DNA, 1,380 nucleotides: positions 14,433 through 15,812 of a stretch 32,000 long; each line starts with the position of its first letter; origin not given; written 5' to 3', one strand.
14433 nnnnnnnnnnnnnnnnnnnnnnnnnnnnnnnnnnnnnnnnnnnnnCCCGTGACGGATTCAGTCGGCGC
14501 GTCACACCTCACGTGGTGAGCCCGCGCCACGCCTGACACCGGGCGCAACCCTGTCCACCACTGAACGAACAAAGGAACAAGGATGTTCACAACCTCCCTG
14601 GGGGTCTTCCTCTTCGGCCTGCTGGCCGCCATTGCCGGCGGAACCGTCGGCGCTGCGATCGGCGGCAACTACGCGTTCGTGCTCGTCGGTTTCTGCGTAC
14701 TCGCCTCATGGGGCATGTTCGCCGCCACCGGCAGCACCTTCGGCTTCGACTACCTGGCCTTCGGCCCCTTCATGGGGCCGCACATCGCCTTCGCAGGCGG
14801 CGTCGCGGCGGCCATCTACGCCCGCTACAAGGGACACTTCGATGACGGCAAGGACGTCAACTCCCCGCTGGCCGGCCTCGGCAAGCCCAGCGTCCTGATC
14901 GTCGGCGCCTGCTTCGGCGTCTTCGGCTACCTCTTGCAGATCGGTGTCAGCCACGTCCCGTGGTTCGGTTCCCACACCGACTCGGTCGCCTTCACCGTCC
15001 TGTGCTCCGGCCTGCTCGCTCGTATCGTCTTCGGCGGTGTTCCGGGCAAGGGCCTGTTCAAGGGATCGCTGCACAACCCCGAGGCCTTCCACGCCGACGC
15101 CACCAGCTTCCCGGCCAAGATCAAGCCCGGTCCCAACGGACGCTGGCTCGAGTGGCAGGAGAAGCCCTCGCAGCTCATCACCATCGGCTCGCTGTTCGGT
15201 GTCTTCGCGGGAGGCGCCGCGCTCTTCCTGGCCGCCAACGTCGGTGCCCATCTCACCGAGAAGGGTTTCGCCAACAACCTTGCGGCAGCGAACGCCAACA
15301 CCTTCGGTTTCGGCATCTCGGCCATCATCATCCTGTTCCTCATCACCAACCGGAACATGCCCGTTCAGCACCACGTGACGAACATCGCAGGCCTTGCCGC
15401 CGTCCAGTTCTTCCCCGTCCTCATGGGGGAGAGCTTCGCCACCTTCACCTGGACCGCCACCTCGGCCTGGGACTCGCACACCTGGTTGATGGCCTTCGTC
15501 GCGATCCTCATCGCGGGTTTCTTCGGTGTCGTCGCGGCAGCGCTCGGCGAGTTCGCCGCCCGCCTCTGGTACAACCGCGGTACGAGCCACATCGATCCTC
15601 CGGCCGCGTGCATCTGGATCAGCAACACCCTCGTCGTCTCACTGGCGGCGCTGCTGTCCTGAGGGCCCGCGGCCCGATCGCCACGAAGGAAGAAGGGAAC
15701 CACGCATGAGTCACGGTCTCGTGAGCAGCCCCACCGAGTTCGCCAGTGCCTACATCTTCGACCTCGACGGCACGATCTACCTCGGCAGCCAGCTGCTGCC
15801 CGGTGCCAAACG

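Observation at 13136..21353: araB/araL/araM-like trio with a second FGGY kinase, an unknown membrane protein and a DeoR regulator: uncharacterised polyol/pentulose system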

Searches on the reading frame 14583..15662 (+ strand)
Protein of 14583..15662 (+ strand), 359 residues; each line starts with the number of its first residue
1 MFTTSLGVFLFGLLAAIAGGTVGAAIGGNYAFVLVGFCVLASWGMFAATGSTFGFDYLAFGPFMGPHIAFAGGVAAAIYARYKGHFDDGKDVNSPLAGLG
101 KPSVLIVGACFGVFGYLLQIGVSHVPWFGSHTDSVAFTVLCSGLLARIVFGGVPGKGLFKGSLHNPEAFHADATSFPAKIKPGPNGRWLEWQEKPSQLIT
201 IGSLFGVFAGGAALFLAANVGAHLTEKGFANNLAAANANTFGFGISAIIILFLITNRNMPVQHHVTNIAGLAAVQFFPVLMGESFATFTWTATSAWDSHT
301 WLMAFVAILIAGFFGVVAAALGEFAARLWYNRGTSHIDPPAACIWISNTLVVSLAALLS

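Call 4: search_protein_families(library=pfam, proteins=[window:14583-15662:+])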
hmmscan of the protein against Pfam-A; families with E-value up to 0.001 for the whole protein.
window:14583-15662:+ (359 aa): 0 families

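Call 5: search_protein_families(library=ncbifam, proteins=[window:14583-15662:+])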
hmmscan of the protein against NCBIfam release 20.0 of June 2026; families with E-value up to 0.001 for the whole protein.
window:14583-15662:+ (359 aa): 0 families

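Call 9: find_encoding_contigs(protein=window:14583-15662:+, flank=10000, max_places=10)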
Protein window:14583-15662:+ (359 aa): no gene with exactly this product is on record in the collection.

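Call 10: find_homologous_proteins(query=window:14583-15662:+)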
Query window:14583-15662:+ (359 aa): 388 proteins with E <= 0.001 among 8000 candidates; the best 120 are listed.
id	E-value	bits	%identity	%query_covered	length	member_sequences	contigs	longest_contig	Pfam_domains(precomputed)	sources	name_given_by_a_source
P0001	6.4e-232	787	99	100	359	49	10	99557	PF25928.1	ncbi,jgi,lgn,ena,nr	ncbi:MAG: hypothetical protein E7Z97_02445 [Propionibacteriaceae bacterium]|jgi:hypothetical protein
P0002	5.9e-213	725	89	100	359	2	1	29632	PF25928.1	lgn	-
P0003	2.0e-196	670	82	100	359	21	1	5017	PF25928.1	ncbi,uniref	ncbi:hypothetical protein [Propionibacterium sp.]|uniref:hypothetical protein n=1 Tax=Propionibacter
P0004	2.3e-193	660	81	100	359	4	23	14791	PF25928.1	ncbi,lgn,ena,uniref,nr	ncbi:hypothetical protein [Actinomyces polynesiensis]|uniref:hypothetical protein n=1 Tax=Actinomyce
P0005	3.6e-193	660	81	100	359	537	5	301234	PF25928.1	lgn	-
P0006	5.4e-191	653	81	100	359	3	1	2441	PF25928.1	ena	-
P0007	2.2e-189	647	80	100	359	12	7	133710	PF25928.1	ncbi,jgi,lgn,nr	ncbi:MAG: hypothetical protein LKI58_06195 [Actinomyces sp.]|jgi:hypothetical protein|nr:hypothetica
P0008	1.3e-188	645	80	100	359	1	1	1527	PF25928.1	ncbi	-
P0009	3.4e-188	643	82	100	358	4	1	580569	PF25928.1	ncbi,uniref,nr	ncbi:hypothetical protein [Acidipropionibacterium jensenii]|uniref:hypothetical protein n=1 Tax=Acid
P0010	5.4e-187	639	79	100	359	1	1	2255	PF25928.1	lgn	-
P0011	7.3e-186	636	78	100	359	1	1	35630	PF25928.1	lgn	-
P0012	1.1e-185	635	79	100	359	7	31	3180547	PF25928.1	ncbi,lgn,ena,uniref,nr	ncbi:hypothetical protein [Acidipropionibacterium jensenii]|uniref:DUF7973 domain-containing protein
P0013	2.1e-185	634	78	100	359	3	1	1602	PF25928.1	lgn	-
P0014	1.2e-184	632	77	100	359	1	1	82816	PF25928.1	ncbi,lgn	-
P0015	3.4e-184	630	78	100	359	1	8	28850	PF25928.1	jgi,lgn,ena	jgi:hypothetical protein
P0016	4.7e-184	630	78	100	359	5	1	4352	PF25928.1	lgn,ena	-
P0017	3.2e-182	624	78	100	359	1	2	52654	PF25928.1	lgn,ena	-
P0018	1.1e-181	622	76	99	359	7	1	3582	PF25928.1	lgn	-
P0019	6.7e-181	619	77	100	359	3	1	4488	PF25928.1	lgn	-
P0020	1.6e-180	618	78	100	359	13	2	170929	PF25928.1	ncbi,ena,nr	ncbi:MAG: hypothetical protein E7L00_08095 [Propionibacteriaceae bacterium]|nr:hypothetical protein 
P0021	1.9e-180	618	79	100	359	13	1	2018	PF25928.1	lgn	-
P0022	3.9e-180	617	77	100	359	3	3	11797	PF25928.1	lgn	-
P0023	1.3e-175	602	76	100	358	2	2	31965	PF25928.1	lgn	-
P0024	1.0e-174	599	76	100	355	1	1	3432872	PF25928.1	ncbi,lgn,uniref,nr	ncbi:hypothetical protein [Acidipropionibacterium virtanenii]|uniref:DUF7973 domain-containing prote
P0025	2.8e-174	598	80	89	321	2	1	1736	PF25928.1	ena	-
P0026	6.3e-173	593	75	100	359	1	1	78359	PF25928.1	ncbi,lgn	-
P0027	1.0e-171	589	75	100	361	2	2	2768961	PF25928.1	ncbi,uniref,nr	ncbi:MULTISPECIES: hypothetical protein [unclassified Actinobaculum]|uniref:hypothetical protein n=1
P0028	2.1e-165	568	75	99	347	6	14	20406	PF25928.1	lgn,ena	-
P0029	1.2e-162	559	72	100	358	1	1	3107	PF25928.1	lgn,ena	-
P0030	1.6e-162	559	73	100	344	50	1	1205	PF25928.1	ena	-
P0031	3.7e-162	558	71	100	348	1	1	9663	PF25928.1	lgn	-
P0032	5.4e-162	557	72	100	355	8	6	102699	PF25928.1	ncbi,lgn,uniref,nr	ncbi:hypothetical protein NSA19_05960 [Actinomyces bowdenii]|uniref:hypothetical protein n=1 Tax=Act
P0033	1.3e-160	553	71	100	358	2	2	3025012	PF25928.1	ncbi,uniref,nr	ncbi:hypothetical protein D4740_10860 [Actinomyces sp. 2119]|uniref:DUF7973 domain-containing protei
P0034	2.5e-157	542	80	82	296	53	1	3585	PF25928.1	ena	-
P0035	1.1e-156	540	70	97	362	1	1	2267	PF25928.1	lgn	-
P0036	2.5e-151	522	68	100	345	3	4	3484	PF25928.1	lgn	-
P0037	7.8e-150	517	68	99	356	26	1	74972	PF25928.1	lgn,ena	-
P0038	2.3e-148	512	68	100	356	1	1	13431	PF25928.1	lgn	-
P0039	7.4e-147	507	69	100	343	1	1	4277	PF25928.1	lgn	-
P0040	3.6e-146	505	67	99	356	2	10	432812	PF25928.1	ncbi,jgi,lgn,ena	-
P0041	1.8e-145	503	66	99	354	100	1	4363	PF25928.1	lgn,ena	-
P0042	2.0e-145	503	69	92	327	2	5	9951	PF25928.1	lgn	-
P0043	6.2e-143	494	67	100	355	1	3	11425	PF25928.1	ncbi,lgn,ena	-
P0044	3.4e-142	492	64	100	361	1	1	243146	PF25928.1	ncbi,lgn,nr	ncbi:MAG: hypothetical protein Q3979_02640 [Actinomycetaceae bacterium]|nr:hypothetical protein [Act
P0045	1.6e-135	470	65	100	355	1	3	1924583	PF25928.1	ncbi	-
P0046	7.1e-132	458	61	98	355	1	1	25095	PF25928.1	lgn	-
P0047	5.5e-131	455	61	100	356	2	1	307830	PF25928.1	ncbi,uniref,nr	ncbi:hypothetical protein [Schaalia sp. lx-100]|uniref:hypothetical protein n=1 Tax=Schaalia sp. lx-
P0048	2.7e-130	453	64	97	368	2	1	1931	PF25928.1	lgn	-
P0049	5.9e-130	452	64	96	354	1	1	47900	PF25928.1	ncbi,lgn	-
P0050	6.3e-130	452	63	100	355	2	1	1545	PF25928.1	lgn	-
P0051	7.9e-129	448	75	79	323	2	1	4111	PF25928.1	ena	-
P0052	1.1e-128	448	65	97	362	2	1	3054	PF25928.1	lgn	-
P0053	2.2e-124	433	61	100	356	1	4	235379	PF25928.1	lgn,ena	-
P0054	8.5e-121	422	61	100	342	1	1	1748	PF25928.1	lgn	-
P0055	1.4e-119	418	83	61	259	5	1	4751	PF25928.1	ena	-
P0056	7.6e-116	405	58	100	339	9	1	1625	PF25928.1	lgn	-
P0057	1.5e-115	404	77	63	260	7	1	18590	PF25928.1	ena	-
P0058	3.2e-115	403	81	62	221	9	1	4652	PF25928.1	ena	-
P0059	6.2e-115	402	58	100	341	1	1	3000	PF25928.1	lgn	-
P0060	1.9e-114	401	81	62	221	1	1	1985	PF25928.1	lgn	-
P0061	4.4e-114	399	58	100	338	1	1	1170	PF25928.1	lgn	-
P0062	9.0e-114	398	58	100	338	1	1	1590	PF25928.1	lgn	-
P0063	9.8e-114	398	58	100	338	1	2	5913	PF25928.1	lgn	-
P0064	1.8e-113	397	78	65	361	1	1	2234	PF25928.1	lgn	-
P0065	1.2e-112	395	57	100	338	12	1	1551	PF25928.1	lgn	-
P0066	1.4e-111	391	83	57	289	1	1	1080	PF25928.1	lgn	-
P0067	1.4e-110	388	59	100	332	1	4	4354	PF25928.1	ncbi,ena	-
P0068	6.3e-109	383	57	100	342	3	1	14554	PF25928.1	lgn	-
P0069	5.2e-108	380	58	100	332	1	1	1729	PF25928.1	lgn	-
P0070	1.5e-107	378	55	100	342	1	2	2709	PF25928.1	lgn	-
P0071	3.1e-107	377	56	99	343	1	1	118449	PF25928.1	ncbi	-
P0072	3.5e-107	377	57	100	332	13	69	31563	PF25928.1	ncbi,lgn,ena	-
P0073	1.9e-105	371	54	100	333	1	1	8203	PF25928.1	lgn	-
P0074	1.6e-104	368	54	99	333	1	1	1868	PF25928.1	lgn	-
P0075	2.3e-104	367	57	100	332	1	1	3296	PF25928.1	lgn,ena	-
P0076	5.1e-104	366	54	100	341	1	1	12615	PF25928.1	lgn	-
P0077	5.9e-104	366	54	100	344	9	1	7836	PF25928.1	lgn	-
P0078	2.3e-103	364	55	100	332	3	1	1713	PF25928.1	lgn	-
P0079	6.0e-103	363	56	99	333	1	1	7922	PF25928.1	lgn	-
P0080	9.7e-103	362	71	67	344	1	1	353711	PF25928.1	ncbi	-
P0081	2.4e-102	361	54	99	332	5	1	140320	PF25928.1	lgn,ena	-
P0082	1.1e-101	359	53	100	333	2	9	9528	PF25928.1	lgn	-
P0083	1.4e-101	358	55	100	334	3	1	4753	PF25928.1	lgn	-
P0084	3.2e-101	357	53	100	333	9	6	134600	PF25928.1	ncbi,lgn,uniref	ncbi:hypothetical protein TESS_TESS_01470 [Tessaracoccus sp. O5.2]|uniref:hypothetical protein n=1 T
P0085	7.4e-101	356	53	100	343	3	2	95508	PF25928.1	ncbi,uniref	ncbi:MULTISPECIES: hypothetical protein [unclassified Luteococcus]|uniref:hypothetical protein n=1 T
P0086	2.9e-100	354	54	100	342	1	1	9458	PF25928.1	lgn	-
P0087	3.0e-100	354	53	100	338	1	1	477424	PF25928.1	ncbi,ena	-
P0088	8.2e-100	353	55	100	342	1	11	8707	PF25928.1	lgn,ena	-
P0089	9.8e-100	352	56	100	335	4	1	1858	PF25928.1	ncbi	-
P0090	1.2e-98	349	55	99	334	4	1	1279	PF25928.1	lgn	-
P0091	1.9e-98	348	53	100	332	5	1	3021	PF25928.1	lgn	-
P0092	1.6e-97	345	52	100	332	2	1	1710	PF25928.1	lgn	-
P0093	1.1e-96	342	54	98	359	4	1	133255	PF25928.1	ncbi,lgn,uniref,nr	ncbi:hypothetical protein M3G03_08640 [Aestuariimicrobium sp. p3-SID1156]|uniref:hypothetical protei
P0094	2.2e-96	341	52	99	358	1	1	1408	PF25928.1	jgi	-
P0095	3.7e-96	341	53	98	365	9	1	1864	PF25928.1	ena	-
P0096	4.4e-96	340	51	96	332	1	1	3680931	PF25928.1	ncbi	ncbi:hypothetical protein [Tessaracoccus sp. G1721]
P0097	5.2e-96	340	52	99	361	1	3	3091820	PF25928.1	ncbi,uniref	ncbi:hypothetical protein ACQB6R_03925 [Propionibacteriaceae bacterium G1746]|uniref:hypothetical pr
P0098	7.4e-96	340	52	98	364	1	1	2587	PF25928.1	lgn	-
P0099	8.9e-96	339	78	55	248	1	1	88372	PF25928.1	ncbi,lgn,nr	ncbi:Hypothetical membrane protein [Propionibacterium freudenreichii]|nr:Hypothetical membrane prote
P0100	1.1e-95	339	52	99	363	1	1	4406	PF25928.1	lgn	-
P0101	4.8e-95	337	53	99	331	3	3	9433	PF25928.1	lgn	-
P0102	1.7e-94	335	52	90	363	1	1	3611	PF25928.1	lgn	-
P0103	4.6e-94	334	50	100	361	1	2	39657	PF25928.1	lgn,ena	-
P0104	1.5e-92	329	51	97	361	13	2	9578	PF25928.1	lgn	-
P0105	2.0e-91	325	47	99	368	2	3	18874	PF25928.1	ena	-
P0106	7.5e-91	323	51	100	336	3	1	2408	PF25928.1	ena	-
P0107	3.6e-90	321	51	99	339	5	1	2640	PF25928.1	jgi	-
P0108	3.9e-90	321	50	98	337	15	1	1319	PF25928.1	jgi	jgi:hypothetical protein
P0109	1.0e-89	319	49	97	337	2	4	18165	PF25928.1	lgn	-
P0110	4.1e-89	317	48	98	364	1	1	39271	PF25928.1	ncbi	-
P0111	1.4e-87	312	49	99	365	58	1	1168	PF25928.1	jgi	-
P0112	3.6e-86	308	49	99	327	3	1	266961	PF25928.1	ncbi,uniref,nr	ncbi:hypothetical protein [Parenemella sanctibonifatiensis]|uniref:DUF7973 domain-containing protein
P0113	3.7e-86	308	50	98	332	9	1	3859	PF25928.1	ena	-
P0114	1.1e-85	306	48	99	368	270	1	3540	PF25928.1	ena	-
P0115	1.4e-85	306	84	47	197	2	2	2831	PF25928.1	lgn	-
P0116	4.6e-85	304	47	100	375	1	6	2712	PF25928.1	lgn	-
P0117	7.0e-85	303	73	55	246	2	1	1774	PF25928.1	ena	-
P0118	5.4e-80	287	49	94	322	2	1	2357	PF25928.1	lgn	-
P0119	9.6e-80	286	48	97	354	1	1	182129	PF25928.1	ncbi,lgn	-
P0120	3.0e-79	285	49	97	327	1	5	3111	PF25928.1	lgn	-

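Call 61: predict_structure(alignment_id=A3)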
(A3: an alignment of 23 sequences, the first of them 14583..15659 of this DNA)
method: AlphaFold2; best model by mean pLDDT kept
length: 359 residues; sequences in the alignment: 23
mean_pLDDT: 90.4   pTM: 0.89
mean pLDDT of the five models: 90.4, 89.7, 88.3, 87.3, 79.2
residues with pLDDT >= 90: 246; 70-90: 96; 50-70: 17; < 50: 0
segments of 3 or more residues with pLDDT < 50: none
pLDDT, mean of each block of 10 residues (from residue 1): 78 96 95 95 93 90 94 96 92 90 97 95 82 89 95 87 82 84 66 78 94 97 93 92 91 77 93 97 93 97 98 95 90 89 95 92
secondary structure, 60 per line:
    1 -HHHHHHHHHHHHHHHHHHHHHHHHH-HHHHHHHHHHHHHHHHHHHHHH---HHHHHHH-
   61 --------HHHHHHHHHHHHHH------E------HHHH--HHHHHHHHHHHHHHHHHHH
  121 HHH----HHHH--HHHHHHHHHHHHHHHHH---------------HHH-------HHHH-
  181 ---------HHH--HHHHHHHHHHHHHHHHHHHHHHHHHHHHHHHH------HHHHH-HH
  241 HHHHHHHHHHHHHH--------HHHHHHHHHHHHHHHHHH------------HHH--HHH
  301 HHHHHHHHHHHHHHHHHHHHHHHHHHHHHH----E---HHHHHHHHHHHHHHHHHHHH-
elements in order: H2-26 H28-49 H53-59 H69-82 H96-99 H102-123 H128-131 H134-150 H176-179 H195-226 H233-237 H239-254 H263-280 H298-330 H339-358

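Call 63: fold_search(model_id=the predicted structure, library=pdb)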
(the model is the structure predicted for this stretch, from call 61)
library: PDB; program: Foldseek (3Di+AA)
matches with E <= 10: 397; with E <= 0.001: 0
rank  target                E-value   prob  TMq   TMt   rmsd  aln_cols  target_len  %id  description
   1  8hpk_A                9.6e-03  0.47  0.16  0.15  17.4       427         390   14  Crystal structure of the bacterial oxalate transporter OxlT in an oxalate-bound occluded form (released 2023-02-15)
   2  6zgr_A                3.7e-02  0.47  0.20  0.19  15.8       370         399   13  Crystal structure of a MFS transporter with bound 1-hydroxynaphthalene-2-carboxylic acid at 2.67 Angstroem resolution (released 2021-10-20)
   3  6hcl_A                3.9e-02  0.47  0.21  0.20  15.4       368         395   13  Crystal structure of a MFS transporter with Ligand at 2.69 Angstroem resolution (released 2019-07-03)
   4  8dny_A                4.1e-02  0.57  0.27  0.23  14.3       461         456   10  Cryo-EM structure of the human Sec61 complex inhibited by decatransin (released 2023-05-24)
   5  6g9x_A                5.3e-02  0.41  0.20  0.19  15.7       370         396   12  Crystal structure of a MFS transporter at 2.54 Angstroem resolution (released 2019-07-03)
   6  7tm3_1                6.9e-02  0.60  0.27  0.23  12.0       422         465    9  Structure of the rabbit 80S ribosome stalled on a 2-TMD Rhodopsin intermediate in complex with the multipass transloco (released 2022-10-19)
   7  9pc9                  7.6e-02  0.25  0.19  0.17  19.1       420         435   12  Structure of Synaptic Vesicle Protein 2A Bound to UCB7361 (released 2025-09-10)
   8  8xsm                  7.6e-02  0.21  0.17  0.17  22.4       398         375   16  transporter (released 2025-01-15)
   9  9ucm_A                8.6e-02  0.33  0.19  0.17  16.9       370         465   12  Cryo-EM structure of the human G6P transporter SLC37A2 in the apo state with a symmetric ER luminal-open conformation. (released 2025-11-05)
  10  6zgs_A                8.6e-02  0.20  0.16  0.15  18.8       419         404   13  Crystal structure of a MFS transporter with bound 3-phenylpropanoic acid at 2.39 Angstroem resolution (released 2021-10-20)
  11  8d2t_A                1.1e-01  0.14  0.16  0.13  23.1       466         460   13  Zebrafish MFSD2A isoform B in inward open ligand-free conformation (released 2023-05-10)
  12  9irw                  1.2e-01  0.15  0.16  0.13  18.7       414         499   12  Structure of human URAT1 bound with urate (released 2025-01-15)
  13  8dnv_A                1.3e-01  0.35  0.25  0.22  13.6       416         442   10  Cryo-EM structure of the human Sec61 complex in a partially-open apo state (Class 1) (released 2023-05-24)
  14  9d7x                  1.3e-01  0.23  0.20  0.13  16.0       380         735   14  The spm-bound structure (released 2025-06-25)
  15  5d58                  1.5e-01  0.18  0.17  0.15  17.9       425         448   16  In meso in situ serial X-ray crystallography structure of the PepTSt-Ala-Phe complex at 100 K (released 2016-01-13)
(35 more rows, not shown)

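Call 68: find_encoding_contigs(protein=P0097, flank=8000, max_places=1)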
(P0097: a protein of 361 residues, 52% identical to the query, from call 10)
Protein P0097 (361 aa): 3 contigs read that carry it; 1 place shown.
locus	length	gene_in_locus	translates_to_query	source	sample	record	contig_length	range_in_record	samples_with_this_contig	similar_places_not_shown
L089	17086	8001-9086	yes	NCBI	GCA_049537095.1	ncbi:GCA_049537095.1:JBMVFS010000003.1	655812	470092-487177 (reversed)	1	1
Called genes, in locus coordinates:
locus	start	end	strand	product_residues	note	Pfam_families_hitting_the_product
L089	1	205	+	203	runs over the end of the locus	PF00857:Isochorismatase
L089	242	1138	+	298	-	PF01297:ZnuA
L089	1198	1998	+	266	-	PF00005:ABC_tran, PF13304:AAA_21 (faint)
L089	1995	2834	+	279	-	PF00950:ABC-3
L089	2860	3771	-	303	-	PF02146:SIR2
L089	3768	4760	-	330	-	PF00561:Abhydrolase_1, PF12146:Hydrolase_4, PF12697:Abhydrolase_6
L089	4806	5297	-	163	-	PF00578:AhpC-TSA, PF08534:Redoxin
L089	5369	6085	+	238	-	-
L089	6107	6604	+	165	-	PF00293:NUDIX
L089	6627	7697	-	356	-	PF13410:GST_C_2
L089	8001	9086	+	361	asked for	PF25928:DUF7973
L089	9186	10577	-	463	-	PF00144:Beta-lactamase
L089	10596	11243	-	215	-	PF00072:Response_reg, PF00196:GerE, PF08281:Sigma70_r4_2 (weak)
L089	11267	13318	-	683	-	PF03176:MMPL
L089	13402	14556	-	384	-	PF07730:HisKA_3, PF02518:HATPase_c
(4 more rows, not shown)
